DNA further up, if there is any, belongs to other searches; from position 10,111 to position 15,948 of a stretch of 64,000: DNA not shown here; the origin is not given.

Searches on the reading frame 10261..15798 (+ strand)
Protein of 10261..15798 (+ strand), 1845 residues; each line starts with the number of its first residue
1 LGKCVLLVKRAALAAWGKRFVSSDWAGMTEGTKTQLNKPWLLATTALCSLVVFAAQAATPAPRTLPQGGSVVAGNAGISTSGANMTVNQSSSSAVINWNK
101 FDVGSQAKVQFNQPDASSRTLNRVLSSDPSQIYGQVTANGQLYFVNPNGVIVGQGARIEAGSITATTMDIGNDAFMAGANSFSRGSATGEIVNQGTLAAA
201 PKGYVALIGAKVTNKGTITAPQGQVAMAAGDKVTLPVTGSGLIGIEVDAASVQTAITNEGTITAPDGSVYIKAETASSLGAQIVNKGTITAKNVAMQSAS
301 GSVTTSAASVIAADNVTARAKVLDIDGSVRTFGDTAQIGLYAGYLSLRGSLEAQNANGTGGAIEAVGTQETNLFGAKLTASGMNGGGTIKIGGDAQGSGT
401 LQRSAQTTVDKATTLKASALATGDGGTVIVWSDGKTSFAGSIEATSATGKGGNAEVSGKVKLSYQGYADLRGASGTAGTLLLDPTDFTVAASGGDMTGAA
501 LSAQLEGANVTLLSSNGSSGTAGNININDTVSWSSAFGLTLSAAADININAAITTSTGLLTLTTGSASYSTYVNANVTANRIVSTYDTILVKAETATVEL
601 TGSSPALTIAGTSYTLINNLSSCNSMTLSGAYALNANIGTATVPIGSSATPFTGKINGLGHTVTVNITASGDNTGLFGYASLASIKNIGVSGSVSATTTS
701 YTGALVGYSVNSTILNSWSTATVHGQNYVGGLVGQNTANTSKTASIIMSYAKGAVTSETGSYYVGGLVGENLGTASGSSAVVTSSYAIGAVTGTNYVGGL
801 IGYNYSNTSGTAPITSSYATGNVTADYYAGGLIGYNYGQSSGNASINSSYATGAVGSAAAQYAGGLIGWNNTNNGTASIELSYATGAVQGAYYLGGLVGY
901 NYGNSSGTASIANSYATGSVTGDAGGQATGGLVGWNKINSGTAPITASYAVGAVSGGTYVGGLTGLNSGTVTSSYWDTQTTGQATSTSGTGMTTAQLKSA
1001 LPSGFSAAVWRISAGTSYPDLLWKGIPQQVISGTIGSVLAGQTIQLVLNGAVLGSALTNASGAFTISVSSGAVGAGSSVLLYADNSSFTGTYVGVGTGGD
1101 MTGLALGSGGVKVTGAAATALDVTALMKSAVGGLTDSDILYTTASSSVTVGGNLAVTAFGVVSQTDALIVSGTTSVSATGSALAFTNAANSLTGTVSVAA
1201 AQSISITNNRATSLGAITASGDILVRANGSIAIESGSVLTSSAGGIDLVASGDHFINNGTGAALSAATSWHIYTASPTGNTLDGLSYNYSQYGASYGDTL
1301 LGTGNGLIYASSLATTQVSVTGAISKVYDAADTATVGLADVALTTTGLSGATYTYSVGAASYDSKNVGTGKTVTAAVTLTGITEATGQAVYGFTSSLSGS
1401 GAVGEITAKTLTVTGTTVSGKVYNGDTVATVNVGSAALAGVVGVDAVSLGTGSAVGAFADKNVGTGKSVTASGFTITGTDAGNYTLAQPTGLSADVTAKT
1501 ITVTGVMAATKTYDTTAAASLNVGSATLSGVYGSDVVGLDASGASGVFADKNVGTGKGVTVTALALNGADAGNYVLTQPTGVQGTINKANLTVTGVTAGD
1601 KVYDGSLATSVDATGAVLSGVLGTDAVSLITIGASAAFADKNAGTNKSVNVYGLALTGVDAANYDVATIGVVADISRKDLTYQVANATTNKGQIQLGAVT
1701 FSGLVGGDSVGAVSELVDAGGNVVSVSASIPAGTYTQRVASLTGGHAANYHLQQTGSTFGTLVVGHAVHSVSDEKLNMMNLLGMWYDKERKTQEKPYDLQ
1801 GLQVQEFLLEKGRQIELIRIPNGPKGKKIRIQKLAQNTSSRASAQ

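Call 9: search_protein_families(library=pfam, proteins=[window:10261-15798:+], max_evalue=0.01)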
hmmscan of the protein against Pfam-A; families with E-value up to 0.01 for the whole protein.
window:10261-15798:+ (1845 aa): 3 families
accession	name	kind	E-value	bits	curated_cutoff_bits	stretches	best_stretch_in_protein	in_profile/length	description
PF18657.6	YDG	-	5e-50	168.1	25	4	1407-1490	1-84/85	YDG domain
PF05860.19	TPS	-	1.5e-32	113.9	33.5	1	65-315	4-249/252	TPS secretion domain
PF07581.17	Glug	-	4.9e-10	39.6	20.5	2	890-921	1-28/28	The GLUG motif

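Call 10: search_protein_families(library=padloc, proteins=[window:10261-15798:+], max_evalue=0.01)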
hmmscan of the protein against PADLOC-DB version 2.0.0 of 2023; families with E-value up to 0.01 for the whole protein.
window:10261-15798:+ (1845 aa): 0 families
